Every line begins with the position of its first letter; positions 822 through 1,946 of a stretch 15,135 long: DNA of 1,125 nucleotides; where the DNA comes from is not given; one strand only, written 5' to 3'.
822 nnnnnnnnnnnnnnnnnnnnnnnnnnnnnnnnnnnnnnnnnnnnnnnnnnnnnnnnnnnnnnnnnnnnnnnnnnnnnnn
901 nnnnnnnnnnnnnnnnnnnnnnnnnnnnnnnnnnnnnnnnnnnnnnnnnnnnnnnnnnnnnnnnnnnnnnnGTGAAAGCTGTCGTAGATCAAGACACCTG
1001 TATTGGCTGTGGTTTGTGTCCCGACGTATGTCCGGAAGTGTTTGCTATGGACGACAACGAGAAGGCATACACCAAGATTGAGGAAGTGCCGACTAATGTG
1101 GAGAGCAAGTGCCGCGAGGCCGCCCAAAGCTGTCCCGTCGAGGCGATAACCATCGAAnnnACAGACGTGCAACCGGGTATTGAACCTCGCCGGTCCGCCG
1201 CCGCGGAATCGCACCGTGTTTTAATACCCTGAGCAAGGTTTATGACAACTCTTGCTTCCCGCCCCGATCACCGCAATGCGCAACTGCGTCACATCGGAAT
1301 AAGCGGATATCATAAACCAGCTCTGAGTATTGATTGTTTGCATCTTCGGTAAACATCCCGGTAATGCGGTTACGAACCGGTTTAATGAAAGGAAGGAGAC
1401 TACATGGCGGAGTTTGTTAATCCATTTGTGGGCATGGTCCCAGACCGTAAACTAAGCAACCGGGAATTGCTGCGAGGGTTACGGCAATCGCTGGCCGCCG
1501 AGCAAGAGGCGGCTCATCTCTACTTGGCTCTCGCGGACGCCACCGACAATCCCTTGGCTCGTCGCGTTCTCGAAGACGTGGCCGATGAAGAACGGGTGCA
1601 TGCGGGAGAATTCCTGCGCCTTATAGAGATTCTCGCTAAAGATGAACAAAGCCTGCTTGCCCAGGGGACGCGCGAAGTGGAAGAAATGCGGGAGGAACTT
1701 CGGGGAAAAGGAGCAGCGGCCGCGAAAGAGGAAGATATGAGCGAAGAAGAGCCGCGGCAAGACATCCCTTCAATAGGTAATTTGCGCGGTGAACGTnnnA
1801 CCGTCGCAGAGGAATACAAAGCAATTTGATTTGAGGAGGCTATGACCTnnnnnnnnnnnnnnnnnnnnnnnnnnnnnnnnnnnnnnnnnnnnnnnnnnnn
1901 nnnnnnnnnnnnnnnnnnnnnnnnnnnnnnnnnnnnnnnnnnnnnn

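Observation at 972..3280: One transcription unit linking ferredoxin, EncFtn, the encapsulin shell and superoxide reductase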

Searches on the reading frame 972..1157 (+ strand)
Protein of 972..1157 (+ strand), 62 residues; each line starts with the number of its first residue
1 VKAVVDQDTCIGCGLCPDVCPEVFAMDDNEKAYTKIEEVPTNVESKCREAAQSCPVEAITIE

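Call 3: search_protein_families(library=pfam, proteins=[window:972-1157:+], max_evalue=0.01)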
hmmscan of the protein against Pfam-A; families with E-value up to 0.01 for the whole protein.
window:972-1157:+ (62 aa): 15 families
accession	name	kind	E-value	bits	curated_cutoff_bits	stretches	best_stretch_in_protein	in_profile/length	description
PF13459.11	Fer4_15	-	2.5e-17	63.8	22.4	1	4-61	2-66/66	4Fe-4S single cluster domain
PF13370.11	Fer4_13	-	8.9e-17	62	24.5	1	5-60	1-57/58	4Fe-4S single cluster domain of Ferredoxin I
PF14697.11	Fer4_21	-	4e-07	30.5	35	1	3-60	1-58/59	4Fe-4S dicluster domain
PF12838.12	Fer4_7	-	1.6e-06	28.9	27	2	2-21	30-49/52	4Fe-4S dicluster domain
PF00037.32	Fer4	-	1.9e-06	27.9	21.1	1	4-22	2-20/24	4Fe-4S binding domain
PF13237.11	Fer4_10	-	6.6e-06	26.4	25.5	1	3-51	2-46/53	4Fe-4S dicluster domain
PF12797.12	Fer4_2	-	2.2e-05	24.6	24.5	1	3-22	3-22/22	4Fe-4S binding domain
PF12837.12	Fer4_6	-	3.9e-05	23.8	25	1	3-22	2-21/24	4Fe-4S binding domain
PF25160.1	LdpA_Fe-S-bd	-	0.00012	22.2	27.6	1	5-22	23-40/49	LdpA Fe-S cluster-binding domain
PF12798.12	Fer4_3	-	0.00023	22.2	27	0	10-21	1-12/15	4Fe-4S binding domain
PF13187.11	Fer4_9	-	0.00047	20.6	27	1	10-58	2-51/52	4Fe-4S dicluster domain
PF13183.11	Fer4_8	-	0.00055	20.8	27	1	8-38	3-35/68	4Fe-4S dicluster domain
PF12800.12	Fer4_4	-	0.00076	20.1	24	1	8-21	2-15/17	4Fe-4S binding domain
PF13484.11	Fer4_16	-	0.0034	18.6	30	0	7-21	50-64/66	4Fe-4S double cluster binding domain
PF13534.11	Fer4_17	-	0.0078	17.2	22.2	0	10-54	2-46/61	4Fe-4S dicluster domain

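Call 4: search_protein_families(library=ncbifam, proteins=[window:972-1157:+], max_evalue=0.01)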
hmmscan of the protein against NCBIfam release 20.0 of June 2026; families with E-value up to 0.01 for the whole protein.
window:972-1157:+ (62 aa): 47 families (the best 25 are shown)
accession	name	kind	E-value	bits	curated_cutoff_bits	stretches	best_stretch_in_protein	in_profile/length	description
NF040864.1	HgcB_ferredoxin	equivalog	5.8e-08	32.5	99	1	5-62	11-64/93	mercury methylation ferredoxin HgcB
NF058577.1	FdxA_fam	equivalog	9.7e-07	28.9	65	1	2-21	30-49/52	4Fe-4S ferredoxin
TIGR01971.1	NuoI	subfamily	3.4e-06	26.6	113.05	1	6-60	40-99/121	NADH-quinone oxidoreductase, chain I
NF040770.1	hetero_SS_HdrA2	exception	5.1e-06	24.9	1100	1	1-61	570-625/777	CoB-CoM heterodisulfide reductase HdrA2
TIGR02179.1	PorD_KorD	subfamily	7.6e-06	26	60.05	1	1-61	18-74/78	2-oxoacid:acceptor oxidoreductase, delta subunit, pyruvate/2-ketoisovalerate family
NF045874.1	Vhu_polyferre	exception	1.6e-05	23.8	600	1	4-62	192-246/381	F420-non-reducing hydrogenase associated-polyferredoxin VhuB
NF040684.1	PorD_Arch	equivalog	2.4e-05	24.3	120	1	1-61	25-81/85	pyruvate synthase subunit PorD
TIGR01944.1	rnfB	subfamily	2.7e-05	23.8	68.7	1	2-61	107-162/190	RnfABCDGE type electron transport complex subunit B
NF043039.1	HgcAB_like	equivalog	6.6e-05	22.7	285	1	4-59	296-349/350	HgcAB-like fusion protein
NF004545.0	PRK05888.3-1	equivalog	7.9e-05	22.4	229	1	5-60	63-124/154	NADH-quinone oxidoreductase subunit NuoI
NF042909.1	FMH_DH_FwdF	exception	0.00015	21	375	1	4-61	221-276/336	tungsten-dependent formylmethanofuran dehydrogenase subunit FwdF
NF005415.0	PRK06991.1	equivalog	0.00022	21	281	1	3-60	80-133/284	electron transport complex subunit RsxB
NF005504.0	PRK07118.1-3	equivalog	0.00023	20.6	437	1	7-60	218-266/293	Fe-S cluster domain-containing protein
NF010369.0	PRK13795.1-4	equivalog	0.00027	19.3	1086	1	9-59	577-624/633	hypothetical protein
NF007382.0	PRK09898.1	equivalog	0.00028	20.5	213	1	4-61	150-200/208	ferredoxin-like protein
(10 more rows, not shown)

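Call 34: search_solved_structures(query=window:972-1157:+, show_alignments=3, max_evalue=0.01)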
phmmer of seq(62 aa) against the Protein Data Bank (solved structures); distinct sequences matched with E-value up to 0.01: 71 (the best 60 are shown).
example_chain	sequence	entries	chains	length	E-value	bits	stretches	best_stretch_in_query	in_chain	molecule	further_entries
2z8q_A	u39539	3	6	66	1.8e-15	59.6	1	2-62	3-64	Ferredoxin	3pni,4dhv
5t5i_F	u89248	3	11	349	5e-15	58.2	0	5-25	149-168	Tungsten formylmethanofuran dehydrogenase subunit fwdF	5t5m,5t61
7bkb_K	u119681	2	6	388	9e-15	57.4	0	4-23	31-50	Formylmethanofuran dehydrogenase, subunit F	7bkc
1siz_A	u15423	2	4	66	5e-14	55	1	2-62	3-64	Ferredoxin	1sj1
9sw6_H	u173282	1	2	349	6.4e-14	54.7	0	5-22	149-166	Tungsten formylmethanofuran dehydrogenase, subunit F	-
1rof_A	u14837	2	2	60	2.1e-11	46.8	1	1-62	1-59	FERREDOXIN | FERREDOXIN(A)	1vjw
1dwl_A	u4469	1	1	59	1.3e-09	41.1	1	4-61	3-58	FERREDOXIN I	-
9sfi_T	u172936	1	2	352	4.3e-09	39.5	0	6-22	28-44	4Fe-4S ferredoxin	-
1dax_A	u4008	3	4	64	8e-09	38.7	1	2-59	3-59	FERREDOXIN I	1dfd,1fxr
8rvu_a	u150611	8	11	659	8.8e-08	35.4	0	4-22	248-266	H(2):CoB-CoM heterodisulfide,ferredoxin reductase subunit A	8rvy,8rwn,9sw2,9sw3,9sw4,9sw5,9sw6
8rvv_A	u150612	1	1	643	4.2e-07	33.3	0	4-22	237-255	H(2):CoB-CoM heterodisulfide,ferredoxin reductase subunit A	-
8rja_F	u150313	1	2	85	3.3e-06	30.5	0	4-29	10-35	NAD(P)H-quinone oxidoreductase subunit I, chloroplastic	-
1iqz_A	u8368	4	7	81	3.3e-06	30.5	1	3-61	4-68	Ferredoxin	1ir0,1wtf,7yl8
4id8_A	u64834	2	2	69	4.5e-06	30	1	5-61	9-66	Putative ferredoxin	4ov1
9sfi_A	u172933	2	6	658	7.9e-06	29.3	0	4-22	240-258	CoB--CoM heterodisulfide reductase iron-sulfur subunit A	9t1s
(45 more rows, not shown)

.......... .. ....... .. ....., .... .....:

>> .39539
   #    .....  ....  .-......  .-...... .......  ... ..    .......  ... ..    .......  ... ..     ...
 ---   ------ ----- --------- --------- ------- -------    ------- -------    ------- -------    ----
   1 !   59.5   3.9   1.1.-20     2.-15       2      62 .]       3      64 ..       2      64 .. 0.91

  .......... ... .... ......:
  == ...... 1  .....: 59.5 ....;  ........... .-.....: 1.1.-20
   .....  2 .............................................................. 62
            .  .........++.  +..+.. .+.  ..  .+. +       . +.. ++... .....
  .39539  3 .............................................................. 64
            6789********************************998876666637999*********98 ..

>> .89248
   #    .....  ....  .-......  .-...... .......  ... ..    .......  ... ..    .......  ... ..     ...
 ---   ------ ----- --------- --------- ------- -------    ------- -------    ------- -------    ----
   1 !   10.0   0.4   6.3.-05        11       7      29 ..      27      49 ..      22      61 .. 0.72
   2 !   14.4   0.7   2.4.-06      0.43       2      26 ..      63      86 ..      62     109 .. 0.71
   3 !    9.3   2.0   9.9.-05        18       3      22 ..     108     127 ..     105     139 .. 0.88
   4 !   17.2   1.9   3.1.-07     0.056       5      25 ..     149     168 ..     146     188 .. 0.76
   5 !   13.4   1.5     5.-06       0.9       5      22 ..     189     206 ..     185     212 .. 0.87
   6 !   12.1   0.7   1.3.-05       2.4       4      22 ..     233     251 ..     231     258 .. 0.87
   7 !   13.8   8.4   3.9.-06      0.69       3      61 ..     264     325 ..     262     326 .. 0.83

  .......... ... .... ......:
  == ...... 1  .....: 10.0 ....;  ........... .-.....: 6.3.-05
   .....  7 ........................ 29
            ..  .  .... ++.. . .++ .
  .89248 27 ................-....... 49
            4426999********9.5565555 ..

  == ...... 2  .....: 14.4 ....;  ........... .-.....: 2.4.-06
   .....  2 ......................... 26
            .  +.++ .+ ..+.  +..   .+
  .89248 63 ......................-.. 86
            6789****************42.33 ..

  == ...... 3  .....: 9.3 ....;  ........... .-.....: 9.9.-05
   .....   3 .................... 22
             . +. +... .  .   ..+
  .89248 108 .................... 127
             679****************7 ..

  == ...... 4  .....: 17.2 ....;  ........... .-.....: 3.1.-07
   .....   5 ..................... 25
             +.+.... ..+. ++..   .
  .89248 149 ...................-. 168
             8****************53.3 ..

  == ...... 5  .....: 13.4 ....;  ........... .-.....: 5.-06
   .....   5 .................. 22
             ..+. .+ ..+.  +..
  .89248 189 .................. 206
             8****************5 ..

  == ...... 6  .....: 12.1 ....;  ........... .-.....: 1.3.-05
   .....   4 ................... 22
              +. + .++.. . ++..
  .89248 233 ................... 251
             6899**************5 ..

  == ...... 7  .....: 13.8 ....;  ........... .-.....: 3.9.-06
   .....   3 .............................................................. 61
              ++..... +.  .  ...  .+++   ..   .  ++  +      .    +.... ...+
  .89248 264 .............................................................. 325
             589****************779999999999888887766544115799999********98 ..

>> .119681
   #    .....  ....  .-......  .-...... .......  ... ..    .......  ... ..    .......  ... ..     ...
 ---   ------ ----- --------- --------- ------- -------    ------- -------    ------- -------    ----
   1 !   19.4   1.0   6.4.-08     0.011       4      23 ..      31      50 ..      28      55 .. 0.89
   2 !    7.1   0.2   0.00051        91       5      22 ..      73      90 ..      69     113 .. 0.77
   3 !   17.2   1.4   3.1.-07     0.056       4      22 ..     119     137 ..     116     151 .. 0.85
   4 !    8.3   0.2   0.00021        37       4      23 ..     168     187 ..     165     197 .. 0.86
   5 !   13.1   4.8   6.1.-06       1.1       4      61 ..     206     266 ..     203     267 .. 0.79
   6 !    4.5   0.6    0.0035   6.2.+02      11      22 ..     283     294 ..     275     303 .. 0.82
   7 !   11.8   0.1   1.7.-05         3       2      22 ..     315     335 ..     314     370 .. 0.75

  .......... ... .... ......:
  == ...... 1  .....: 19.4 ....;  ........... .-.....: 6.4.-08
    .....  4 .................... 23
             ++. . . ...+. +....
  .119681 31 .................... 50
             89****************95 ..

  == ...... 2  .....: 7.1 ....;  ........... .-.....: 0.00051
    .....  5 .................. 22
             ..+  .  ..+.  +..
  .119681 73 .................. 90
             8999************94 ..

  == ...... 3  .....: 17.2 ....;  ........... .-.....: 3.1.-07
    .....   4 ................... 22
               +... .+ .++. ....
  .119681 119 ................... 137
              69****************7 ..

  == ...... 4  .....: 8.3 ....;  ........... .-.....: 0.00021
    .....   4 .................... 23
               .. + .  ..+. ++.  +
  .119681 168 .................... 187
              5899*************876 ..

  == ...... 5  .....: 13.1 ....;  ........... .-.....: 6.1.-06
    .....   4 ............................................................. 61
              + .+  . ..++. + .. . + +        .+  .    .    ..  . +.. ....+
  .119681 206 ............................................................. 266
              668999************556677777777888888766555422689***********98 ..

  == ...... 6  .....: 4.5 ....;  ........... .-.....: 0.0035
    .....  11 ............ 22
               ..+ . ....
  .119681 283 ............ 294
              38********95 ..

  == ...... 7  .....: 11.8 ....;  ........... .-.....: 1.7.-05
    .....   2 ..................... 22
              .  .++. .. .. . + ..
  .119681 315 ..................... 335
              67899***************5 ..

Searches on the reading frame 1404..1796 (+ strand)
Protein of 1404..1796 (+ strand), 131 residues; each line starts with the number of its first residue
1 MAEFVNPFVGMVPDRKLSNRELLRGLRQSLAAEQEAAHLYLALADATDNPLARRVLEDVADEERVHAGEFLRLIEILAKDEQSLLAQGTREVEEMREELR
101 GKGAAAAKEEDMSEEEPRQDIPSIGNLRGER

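Call 3: search_protein_families(library=pfam, proteins=[window:1404-1796:+], max_evalue=0.01)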
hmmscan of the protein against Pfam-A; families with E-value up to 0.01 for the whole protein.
window:1404-1796:+ (131 aa): 4 families
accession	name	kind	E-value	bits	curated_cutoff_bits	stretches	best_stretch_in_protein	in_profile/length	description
PF02915.23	Rubrerythrin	-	4.5e-08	34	22.8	1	26-93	3-73/137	Rubrerythrin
PF05067.18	Mn_catalase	-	0.0003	20.3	27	1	21-90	138-207/284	Manganese containing catalase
PF22277.2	EncFtn-like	-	0.0037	17.5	27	1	26-68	19-61/85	EncFtn-like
PF23280.1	TPR_26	-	0.0058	17.2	27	1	35-88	84-137/175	Fungal tetratrico peptide repeats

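Call 4: search_protein_families(library=ncbifam, proteins=[window:1404-1796:+], max_evalue=0.01)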
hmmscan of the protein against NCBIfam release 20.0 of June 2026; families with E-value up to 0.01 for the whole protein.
window:1404-1796:+ (131 aa): 4 families
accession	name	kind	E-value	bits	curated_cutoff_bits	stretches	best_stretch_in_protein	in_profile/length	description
NF058679.1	EncB_fam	subfamily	2.4e-28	98.5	90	1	1-126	1-116/117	encapsulin nanocompartment ferritin-likeEncB family encapsulin nanocompartment ferritin-like cargo protein cargo protein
TIGR04535.1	ferrit_encaps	subfamily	8.5e-20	70.8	125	1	5-116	2-102/114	encapsulin-associated ferritin-like protein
NF058678.1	EncB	exception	0.0022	18.2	210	1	25-86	14-75/160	encapsulin nanocompartment ferritin-like cargo protein EncB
NF045676.1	FeExpMbfA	equivalog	0.0023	17.4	450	1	6-75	80-149/318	iron exporter MbfA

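Call 33: search_solved_structures(query=window:1404-1796:+, show_alignments=3, max_evalue=0.01)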
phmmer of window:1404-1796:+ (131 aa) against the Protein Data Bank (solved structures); distinct sequences matched with E-value up to 0.01: 6.
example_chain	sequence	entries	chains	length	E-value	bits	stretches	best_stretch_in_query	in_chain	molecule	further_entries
7s8t_A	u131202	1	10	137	1.9e-13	54.1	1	5-97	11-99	EncC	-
5n5e_e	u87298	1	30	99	1.9e-09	41.2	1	12-95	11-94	PFC_05175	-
2e0z_A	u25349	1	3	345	1e-08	38.8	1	13-96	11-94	Virus-like particle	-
1vjx_A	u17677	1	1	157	0.00074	23.2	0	29-75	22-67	putative ferritin-like diiron-carboxylate protein TM1526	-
7s5c_A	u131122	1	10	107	0.0042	20.7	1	23-81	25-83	EncB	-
7s5k_A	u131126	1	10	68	0.0051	20.5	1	26-79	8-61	EncB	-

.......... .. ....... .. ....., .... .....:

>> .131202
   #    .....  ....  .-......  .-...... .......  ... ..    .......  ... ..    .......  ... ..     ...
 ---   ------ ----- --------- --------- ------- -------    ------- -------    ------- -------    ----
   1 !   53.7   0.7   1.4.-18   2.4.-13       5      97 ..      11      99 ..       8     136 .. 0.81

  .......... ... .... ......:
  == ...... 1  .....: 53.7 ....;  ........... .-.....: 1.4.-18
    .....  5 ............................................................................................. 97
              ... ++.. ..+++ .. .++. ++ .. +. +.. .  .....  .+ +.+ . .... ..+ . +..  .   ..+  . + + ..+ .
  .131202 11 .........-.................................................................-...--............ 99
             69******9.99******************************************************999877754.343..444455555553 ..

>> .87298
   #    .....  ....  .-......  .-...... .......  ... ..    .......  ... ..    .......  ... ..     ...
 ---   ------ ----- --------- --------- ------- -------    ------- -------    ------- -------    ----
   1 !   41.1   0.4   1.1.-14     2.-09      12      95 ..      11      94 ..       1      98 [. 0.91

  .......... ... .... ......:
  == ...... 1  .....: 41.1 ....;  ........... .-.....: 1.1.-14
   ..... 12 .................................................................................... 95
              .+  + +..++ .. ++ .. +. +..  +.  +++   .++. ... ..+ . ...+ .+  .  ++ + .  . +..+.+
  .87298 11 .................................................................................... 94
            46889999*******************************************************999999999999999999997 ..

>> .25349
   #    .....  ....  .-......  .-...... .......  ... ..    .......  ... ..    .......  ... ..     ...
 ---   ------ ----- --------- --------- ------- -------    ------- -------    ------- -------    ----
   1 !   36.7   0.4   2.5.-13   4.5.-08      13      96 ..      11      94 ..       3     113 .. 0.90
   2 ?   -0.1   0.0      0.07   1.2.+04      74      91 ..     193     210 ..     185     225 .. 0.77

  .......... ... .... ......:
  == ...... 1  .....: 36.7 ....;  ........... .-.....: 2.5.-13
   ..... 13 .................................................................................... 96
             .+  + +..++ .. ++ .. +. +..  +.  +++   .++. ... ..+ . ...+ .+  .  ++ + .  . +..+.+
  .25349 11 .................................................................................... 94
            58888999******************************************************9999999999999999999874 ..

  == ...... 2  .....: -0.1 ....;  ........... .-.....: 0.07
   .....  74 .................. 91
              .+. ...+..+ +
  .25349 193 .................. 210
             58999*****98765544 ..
